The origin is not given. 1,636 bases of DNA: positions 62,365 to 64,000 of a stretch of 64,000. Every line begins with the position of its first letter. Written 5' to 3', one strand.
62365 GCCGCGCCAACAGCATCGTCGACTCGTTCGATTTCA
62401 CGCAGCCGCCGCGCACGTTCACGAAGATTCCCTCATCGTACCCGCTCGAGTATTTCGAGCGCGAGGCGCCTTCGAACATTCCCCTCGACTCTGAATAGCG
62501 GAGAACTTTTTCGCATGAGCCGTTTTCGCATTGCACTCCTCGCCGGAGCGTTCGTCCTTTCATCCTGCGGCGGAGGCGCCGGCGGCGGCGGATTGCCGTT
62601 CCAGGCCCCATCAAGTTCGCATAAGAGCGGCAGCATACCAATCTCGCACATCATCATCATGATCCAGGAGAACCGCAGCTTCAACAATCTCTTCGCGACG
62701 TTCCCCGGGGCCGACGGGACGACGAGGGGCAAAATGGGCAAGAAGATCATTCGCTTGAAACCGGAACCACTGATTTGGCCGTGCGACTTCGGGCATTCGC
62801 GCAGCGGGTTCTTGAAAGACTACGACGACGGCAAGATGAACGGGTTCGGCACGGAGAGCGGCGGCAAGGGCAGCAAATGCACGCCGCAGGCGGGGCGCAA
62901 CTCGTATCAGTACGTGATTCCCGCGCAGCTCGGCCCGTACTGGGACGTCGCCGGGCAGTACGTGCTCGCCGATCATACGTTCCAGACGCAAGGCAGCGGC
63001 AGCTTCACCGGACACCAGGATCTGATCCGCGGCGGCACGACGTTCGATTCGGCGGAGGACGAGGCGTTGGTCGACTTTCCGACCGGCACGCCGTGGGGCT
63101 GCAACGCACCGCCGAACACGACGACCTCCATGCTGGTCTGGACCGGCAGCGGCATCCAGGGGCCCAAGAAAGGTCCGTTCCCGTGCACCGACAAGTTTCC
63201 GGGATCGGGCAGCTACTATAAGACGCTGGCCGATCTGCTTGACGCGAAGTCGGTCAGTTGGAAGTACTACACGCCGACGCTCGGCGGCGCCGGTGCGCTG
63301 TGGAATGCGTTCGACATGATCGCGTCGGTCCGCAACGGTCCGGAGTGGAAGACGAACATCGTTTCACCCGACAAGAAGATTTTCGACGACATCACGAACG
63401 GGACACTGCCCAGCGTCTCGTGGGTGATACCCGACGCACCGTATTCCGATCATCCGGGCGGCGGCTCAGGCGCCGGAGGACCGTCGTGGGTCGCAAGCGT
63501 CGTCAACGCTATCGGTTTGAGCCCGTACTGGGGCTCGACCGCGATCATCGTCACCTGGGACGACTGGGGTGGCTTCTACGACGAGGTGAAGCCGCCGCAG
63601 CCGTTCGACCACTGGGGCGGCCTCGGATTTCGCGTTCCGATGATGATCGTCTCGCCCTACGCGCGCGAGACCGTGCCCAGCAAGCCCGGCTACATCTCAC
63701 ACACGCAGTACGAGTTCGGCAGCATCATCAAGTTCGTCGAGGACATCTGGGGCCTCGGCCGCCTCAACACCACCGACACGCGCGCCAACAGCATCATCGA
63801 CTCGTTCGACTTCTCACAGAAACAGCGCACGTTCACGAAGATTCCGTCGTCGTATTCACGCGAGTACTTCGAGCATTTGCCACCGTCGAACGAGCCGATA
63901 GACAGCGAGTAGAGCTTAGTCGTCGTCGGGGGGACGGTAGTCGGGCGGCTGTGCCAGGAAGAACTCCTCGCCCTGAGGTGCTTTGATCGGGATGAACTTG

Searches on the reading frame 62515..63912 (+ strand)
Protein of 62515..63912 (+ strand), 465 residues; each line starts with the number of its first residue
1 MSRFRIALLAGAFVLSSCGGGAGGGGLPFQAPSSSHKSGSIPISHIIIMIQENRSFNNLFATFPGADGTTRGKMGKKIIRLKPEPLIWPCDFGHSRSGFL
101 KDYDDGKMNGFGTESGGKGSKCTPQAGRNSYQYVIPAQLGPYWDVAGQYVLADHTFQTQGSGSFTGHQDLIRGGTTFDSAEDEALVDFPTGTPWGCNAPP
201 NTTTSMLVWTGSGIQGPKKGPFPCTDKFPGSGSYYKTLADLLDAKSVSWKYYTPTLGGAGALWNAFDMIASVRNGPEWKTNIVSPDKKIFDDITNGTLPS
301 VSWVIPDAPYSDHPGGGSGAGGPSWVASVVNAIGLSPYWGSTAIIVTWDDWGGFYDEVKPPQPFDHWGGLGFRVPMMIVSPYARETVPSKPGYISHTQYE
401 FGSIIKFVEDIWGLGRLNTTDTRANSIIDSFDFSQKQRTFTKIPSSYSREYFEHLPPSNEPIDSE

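Call 69: search_protein_families(library=pfam, proteins=[window:62515-63912:+], max_evalue=0.0001)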
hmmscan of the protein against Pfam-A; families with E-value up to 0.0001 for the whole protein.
window:62515-63912:+ (465 aa): 1 family
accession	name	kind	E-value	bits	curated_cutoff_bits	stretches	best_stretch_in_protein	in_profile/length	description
PF04185.19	Phosphoesterase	-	1.3e-50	173.1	23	1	43-414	1-355/356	Phosphoesterase family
